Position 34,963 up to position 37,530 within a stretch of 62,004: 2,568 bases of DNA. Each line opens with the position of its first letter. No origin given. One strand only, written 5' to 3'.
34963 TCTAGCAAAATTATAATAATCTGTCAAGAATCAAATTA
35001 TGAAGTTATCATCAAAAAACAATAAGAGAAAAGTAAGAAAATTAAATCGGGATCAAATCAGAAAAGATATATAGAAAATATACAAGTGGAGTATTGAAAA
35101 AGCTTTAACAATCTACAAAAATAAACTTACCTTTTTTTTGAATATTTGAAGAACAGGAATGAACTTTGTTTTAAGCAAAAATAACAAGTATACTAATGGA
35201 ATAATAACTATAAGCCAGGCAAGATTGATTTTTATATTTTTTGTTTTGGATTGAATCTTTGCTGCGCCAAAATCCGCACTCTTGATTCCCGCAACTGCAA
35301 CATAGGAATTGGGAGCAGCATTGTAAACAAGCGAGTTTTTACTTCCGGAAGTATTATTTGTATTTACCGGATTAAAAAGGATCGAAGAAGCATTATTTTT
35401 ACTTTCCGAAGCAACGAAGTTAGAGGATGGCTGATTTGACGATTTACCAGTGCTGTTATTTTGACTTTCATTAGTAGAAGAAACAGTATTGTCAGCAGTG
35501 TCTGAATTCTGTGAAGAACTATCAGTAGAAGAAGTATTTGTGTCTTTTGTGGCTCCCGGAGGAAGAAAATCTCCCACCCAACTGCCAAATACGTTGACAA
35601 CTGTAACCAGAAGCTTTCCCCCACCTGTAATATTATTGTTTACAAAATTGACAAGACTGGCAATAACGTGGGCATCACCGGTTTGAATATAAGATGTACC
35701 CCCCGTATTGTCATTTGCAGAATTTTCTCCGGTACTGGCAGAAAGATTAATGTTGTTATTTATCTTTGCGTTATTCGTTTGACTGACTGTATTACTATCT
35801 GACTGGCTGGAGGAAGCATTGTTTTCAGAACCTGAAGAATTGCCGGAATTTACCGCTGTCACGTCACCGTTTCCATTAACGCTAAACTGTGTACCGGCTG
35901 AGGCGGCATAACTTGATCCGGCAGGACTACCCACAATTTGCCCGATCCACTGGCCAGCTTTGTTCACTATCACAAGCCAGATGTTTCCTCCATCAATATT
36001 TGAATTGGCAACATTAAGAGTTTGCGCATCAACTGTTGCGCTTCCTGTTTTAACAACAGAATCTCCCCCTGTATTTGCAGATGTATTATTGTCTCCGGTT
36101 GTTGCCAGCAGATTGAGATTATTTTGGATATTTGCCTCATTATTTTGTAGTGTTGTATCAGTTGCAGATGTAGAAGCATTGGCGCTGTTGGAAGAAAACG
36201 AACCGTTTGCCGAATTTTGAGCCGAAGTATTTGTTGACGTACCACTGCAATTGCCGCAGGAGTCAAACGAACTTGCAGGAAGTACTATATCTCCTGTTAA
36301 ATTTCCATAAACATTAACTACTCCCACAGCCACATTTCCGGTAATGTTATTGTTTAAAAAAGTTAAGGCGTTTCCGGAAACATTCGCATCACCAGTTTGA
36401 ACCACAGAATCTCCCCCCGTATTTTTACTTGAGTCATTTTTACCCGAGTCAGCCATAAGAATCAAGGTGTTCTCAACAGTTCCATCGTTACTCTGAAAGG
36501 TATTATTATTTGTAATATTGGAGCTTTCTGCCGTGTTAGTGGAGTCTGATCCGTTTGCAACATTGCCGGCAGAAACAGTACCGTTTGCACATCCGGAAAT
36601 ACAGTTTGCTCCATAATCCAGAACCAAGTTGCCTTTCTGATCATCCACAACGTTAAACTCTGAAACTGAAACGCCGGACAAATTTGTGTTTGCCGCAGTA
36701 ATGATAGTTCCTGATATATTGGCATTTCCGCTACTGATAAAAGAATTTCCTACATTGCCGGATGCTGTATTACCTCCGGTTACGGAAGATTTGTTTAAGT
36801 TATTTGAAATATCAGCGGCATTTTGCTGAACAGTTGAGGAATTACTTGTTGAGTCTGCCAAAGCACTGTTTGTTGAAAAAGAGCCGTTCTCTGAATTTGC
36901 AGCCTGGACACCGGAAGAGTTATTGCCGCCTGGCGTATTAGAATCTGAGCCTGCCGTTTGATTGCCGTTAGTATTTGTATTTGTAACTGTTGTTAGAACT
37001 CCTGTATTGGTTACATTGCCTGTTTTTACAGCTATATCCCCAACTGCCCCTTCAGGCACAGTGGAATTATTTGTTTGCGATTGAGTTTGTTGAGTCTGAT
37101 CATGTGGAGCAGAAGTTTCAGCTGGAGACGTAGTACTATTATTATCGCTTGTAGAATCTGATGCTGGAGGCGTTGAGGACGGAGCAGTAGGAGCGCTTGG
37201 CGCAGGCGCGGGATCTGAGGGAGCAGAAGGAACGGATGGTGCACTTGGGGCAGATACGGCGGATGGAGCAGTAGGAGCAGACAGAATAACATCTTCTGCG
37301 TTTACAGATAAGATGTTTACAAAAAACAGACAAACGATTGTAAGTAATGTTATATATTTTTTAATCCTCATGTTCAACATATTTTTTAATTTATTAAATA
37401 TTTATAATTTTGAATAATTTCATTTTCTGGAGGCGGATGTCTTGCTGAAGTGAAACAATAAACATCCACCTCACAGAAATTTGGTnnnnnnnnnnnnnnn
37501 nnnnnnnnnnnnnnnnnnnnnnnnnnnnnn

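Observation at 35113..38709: Two adjacent secreted proteins built from an unassigned N/S/T/G/D-rich repeat module: candidate novel surface fibre or layer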

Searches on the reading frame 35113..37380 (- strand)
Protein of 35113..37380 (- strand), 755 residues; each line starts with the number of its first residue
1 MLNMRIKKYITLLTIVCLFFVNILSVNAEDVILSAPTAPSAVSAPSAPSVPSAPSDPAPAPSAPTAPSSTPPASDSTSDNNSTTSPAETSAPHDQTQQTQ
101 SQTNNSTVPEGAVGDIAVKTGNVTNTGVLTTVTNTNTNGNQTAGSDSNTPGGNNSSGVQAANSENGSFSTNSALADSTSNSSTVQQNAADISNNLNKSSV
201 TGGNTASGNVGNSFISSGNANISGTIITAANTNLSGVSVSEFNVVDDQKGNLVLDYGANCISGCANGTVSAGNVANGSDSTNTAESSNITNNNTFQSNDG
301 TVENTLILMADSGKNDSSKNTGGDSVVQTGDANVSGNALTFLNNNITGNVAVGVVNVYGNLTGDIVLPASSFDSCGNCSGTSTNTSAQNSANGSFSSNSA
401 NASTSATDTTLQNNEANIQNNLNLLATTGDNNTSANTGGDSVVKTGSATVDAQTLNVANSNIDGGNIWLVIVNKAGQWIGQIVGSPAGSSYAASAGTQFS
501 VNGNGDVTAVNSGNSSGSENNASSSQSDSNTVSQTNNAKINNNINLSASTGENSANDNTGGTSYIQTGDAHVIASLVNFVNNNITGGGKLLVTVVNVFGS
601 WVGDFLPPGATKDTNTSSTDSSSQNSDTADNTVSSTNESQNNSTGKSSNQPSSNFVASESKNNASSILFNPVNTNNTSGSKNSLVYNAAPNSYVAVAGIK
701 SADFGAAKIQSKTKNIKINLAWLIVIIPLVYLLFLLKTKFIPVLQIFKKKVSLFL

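Call 3: search_protein_families(library=pfam, proteins=[window:35113-37380:-], max_evalue=1)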
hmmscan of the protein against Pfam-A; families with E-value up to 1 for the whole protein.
window:35113-37380:- (755 aa): 1 family
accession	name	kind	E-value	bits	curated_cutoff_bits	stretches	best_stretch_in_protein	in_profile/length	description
PF04625.18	DEC-1_N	-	0.82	9.1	29.2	0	17-80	97-148/403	DEC-1 protein, N-terminal region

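Call 4: search_protein_families(library=ncbifam, proteins=[window:35113-37380:-], max_evalue=1)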
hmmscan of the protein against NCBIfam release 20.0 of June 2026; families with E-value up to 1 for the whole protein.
window:35113-37380:- (755 aa): 2 families
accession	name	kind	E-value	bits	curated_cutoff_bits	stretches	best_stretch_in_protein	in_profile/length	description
NF047966.1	MFS_OXA_tail_dom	subfamily_domain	0.014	15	24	1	718-731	4-17/31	MFS transporter small subunit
NF038389.1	ArsS_fam_HK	equivalog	0.061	12.8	250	1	617-754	32-168/403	ArsS family sensor histidine kinase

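Call 9: find_homologous_proteins(query=window:35113-37380:-, max_evalue=0.001)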
Query window:35113-37380:- (755 aa): 440 proteins with E <= 0.001 among 8000 candidates; the best 120 are listed.
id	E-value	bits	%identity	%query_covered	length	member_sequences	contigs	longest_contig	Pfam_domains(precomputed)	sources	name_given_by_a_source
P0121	0.0e+0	1512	100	100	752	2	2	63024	-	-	-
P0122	3.2e-164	566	44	98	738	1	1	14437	-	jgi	-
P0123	4.1e-163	563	44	98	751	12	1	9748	-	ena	-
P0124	8.0e-163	562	49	81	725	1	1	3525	-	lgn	-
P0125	3.5e-162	560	49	81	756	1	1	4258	-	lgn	-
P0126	2.3e-161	557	42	99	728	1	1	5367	-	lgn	-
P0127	1.9e-160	554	52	79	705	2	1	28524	-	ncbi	-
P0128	8.7e-159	548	45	96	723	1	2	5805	-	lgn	-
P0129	1.8e-157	544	44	99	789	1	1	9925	-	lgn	-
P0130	5.7e-157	542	46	99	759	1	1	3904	-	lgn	-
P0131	1.1e-156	541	49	81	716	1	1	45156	-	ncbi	-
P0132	3.1e-156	540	46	94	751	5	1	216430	-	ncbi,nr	ncbi:TPA: hypothetical protein DCZ90_03305 [Candidatus Amesbacteria bacterium]|nr:hypothetical prote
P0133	8.6e-156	538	43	99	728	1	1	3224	-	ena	-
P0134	2.3e-155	537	47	85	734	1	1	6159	-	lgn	-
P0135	2.4e-155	537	47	90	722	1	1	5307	-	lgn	-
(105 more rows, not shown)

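Call 23: predict_structure(alignment_id=A2)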
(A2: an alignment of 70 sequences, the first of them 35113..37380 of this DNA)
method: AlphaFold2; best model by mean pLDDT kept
length: 755 residues; sequences in the alignment: 70
mean_pLDDT: 63.7   pTM: 0.55
mean pLDDT of the five models: 63.7, 60.2, 59.4, 56.3, 56.0
residues with pLDDT >= 90: 131; 70-90: 243; 50-70: 92; < 50: 289
segments of 3 or more residues with pLDDT < 50: 24-34, 65-69, 71-107, 137-184, 266-294, 376-409, 511-531, 618-642, 646-712
pLDDT, mean of each block of 10 residues (from residue 1): 72 84 49 49 51 52 48 39 36 30 47 89 79 56 40 32 33 31 56 83 92 92 82 72 87 86 51 34 35 56 89 95 95 91 76 88 89 56 35 34 41 77 93 93 94 81 76 83 82 71 53 27 30 70 93 96 96 89 74 88 90 64 40 37 41 33 35 35 34 31 37 62 88 85 72 62
secondary structure, 60 per line:
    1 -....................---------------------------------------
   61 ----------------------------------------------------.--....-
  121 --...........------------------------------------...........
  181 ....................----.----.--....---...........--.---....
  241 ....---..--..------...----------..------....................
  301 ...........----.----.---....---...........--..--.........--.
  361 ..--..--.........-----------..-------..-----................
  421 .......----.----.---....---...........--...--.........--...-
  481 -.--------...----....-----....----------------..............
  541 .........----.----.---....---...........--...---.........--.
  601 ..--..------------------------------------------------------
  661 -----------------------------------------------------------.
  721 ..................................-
elements in order (helices of 4 or more, strands of 3 or more residues): H2-21 E116-119 E123-133 E170-200 E213-216 E220-230 E237-244 E260-262 E281-311 E325-328 E332-342 E349-357 E360-362 H369-377 E405-427 E441-444 E448-458 E461-463 E466-474 E477-479 E491-493 E498-501 E507-510 E527-549 E563-566 E570-580 E583-585 E589-597 E600-602 H720-754

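Call 27: fold_search(model_id=the predicted structure, library=pdb)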
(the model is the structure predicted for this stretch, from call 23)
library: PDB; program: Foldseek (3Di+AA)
matches with E <= 10: 5; with E <= 0.001: 0
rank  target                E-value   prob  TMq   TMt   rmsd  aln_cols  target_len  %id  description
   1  9nqd_0                1.4e+00  0.01  0.04  0.10  26.2       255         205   15  Structure of Pseudomonas FapC Biofilm-Forming Functional Amyloid (released 2025-06-25)
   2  4kh3                  3.8e+00  0.00  0.03  0.04  37.8       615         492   13  Structure of a bacterial self-associating protein (released 2014-01-15)
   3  7vul_B                8.5e+00  0.00  0.03  0.03  28.0       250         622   10  Structure of Klebsiella Phage P560 depolymerase (released 2022-11-16)
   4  7o9o                  8.9e+00  0.00  0.03  0.05  28.6       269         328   10  Crystal structure of the Awp3b (adhesin-like wall protein 3b) A-domain from Candida glabrata (released 2021-12-15)
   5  8c50_A                8.9e+00  0.00  0.04  0.07  34.1       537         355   10  Pontibacter korlensis curli subunit CsgA (released 2023-06-28)

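Call 94: search_protein_families(library=phrogs, proteins=[window:35113-37380:-], max_evalue=0.01)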
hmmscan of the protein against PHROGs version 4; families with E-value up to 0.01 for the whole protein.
window:35113-37380:- (755 aa): 0 families
